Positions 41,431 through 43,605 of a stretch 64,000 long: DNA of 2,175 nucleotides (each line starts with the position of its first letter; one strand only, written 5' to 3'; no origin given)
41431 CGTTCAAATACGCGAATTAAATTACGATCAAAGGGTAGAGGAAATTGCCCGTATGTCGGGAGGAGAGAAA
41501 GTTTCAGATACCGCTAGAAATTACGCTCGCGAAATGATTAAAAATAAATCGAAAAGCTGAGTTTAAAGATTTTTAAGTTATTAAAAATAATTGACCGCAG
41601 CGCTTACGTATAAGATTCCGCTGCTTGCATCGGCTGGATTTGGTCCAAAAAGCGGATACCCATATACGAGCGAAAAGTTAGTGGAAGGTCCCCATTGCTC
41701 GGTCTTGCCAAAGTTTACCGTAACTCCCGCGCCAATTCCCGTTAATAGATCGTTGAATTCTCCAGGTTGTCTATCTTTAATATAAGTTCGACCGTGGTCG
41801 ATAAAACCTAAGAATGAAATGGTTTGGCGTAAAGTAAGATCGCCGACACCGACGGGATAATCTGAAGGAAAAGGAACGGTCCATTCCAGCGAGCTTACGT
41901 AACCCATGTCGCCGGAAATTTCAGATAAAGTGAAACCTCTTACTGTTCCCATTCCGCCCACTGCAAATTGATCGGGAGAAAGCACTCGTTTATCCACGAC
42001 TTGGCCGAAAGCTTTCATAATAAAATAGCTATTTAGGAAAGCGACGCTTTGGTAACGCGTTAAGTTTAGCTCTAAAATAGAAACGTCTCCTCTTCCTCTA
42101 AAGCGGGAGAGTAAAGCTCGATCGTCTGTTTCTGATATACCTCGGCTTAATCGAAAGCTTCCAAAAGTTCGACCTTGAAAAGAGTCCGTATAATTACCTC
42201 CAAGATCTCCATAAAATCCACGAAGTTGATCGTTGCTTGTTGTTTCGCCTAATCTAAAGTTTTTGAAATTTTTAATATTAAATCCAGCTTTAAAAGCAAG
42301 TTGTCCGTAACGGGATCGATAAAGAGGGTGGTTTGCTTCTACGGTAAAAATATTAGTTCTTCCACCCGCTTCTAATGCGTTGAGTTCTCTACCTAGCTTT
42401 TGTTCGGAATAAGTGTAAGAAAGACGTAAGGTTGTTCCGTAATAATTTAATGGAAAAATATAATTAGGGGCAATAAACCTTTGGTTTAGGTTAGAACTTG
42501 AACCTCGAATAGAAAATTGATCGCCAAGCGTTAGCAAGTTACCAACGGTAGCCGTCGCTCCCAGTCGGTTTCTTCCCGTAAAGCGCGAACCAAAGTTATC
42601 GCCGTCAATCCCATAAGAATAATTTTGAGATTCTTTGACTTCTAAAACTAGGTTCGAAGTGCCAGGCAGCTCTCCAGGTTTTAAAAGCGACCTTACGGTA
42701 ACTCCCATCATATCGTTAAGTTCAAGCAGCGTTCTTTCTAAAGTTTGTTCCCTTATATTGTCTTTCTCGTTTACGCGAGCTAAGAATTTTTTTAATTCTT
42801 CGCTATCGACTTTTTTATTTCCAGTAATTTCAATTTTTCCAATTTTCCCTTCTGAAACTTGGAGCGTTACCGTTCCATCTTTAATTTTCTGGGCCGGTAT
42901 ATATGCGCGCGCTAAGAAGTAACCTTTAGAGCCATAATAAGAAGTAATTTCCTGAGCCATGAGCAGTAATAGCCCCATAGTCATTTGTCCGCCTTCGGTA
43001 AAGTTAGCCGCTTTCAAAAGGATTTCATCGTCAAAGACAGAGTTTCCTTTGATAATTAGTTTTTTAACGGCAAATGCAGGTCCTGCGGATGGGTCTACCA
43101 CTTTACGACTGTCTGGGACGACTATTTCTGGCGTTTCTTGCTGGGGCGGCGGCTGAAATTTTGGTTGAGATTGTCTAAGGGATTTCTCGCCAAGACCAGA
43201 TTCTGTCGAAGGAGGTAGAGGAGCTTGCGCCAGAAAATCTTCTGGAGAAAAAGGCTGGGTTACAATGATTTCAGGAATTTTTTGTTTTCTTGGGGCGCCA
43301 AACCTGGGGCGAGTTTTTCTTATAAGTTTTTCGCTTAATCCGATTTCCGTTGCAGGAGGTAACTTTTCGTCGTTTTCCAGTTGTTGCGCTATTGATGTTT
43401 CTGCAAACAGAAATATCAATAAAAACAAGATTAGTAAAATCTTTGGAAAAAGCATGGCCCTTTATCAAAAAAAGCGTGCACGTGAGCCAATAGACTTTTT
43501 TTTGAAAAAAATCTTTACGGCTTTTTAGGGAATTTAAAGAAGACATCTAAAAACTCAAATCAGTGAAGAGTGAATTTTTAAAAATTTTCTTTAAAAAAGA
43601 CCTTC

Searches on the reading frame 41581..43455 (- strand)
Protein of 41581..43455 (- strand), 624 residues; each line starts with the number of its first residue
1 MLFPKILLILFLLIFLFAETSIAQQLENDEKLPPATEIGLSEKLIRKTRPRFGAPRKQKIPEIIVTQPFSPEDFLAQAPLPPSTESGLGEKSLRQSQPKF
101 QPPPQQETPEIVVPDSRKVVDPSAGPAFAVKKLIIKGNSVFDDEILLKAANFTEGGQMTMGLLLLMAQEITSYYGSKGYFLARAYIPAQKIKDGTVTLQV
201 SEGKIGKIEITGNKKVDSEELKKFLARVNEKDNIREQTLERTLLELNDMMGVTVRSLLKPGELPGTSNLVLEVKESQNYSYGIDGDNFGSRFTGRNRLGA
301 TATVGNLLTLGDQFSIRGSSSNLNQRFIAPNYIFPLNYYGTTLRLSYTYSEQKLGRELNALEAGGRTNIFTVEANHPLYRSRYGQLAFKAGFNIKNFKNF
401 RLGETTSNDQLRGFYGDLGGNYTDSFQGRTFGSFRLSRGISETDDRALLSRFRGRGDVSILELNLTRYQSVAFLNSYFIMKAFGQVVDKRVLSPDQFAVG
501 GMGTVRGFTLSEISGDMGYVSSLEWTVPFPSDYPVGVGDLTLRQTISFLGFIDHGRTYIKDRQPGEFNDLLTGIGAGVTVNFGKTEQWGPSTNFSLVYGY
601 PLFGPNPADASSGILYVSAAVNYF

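Call 25: search_protein_families(library=padloc, proteins=[L085:12284-14014:+], max_evalue=0.001)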
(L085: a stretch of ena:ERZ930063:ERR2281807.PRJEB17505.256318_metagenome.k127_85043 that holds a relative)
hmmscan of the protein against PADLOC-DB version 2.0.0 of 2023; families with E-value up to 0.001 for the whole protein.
L085:12284-14014:+ (576 aa): 49 families (the best 25 are shown)
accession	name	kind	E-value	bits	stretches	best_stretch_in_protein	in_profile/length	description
PDLC02966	RT-Toprim_I-C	-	3.5e-216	717.1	1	3-572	9-555/568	single gene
PDLC02963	RT-Toprim_I-C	-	8e-216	715.9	1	3-570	4-550/552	single gene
PDLC02964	RT-Toprim_I-C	-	6.6e-150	498.4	1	6-567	3-551/554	single gene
PDLC02967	RT-Toprim_I-C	-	8.9e-150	498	1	6-566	3-546/549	single gene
PDLC02961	RT-TIR_XII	-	2.5e-107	357.7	1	7-385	12-371/475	single gene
PDLC02962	RT-TIR_XII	-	1.1e-104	348.9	1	7-566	12-473/478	single gene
PDLC02959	RT-Protease_XI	-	1.1e-100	336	1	6-330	5-309/510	single gene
PDLC02960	RT-Protease_XI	-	9.6e-100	332.9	1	6-330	3-306/506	single gene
PDLC02968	RT-Toprim_I-C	-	9.4e-97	323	1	24-567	13-527/529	single gene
PDLC02965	RT-Toprim_I-C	-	1.6e-96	322.3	1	24-567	13-527/529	single gene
PDLC02956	RT_XIII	-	4.5e-71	238.3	1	8-335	112-419/469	-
PDLC02946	RT_III-A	-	7.2e-62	207.4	1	17-273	42-271/330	-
PDLC02940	RT_II-A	-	1.2e-59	200.2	1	10-280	185-430/477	-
PDLC02955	RT_X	-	2.5e-58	195.6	1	35-291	21-252/272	-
PDLC02942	RT_III-A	-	4.1e-57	191.8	1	28-324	58-320/341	-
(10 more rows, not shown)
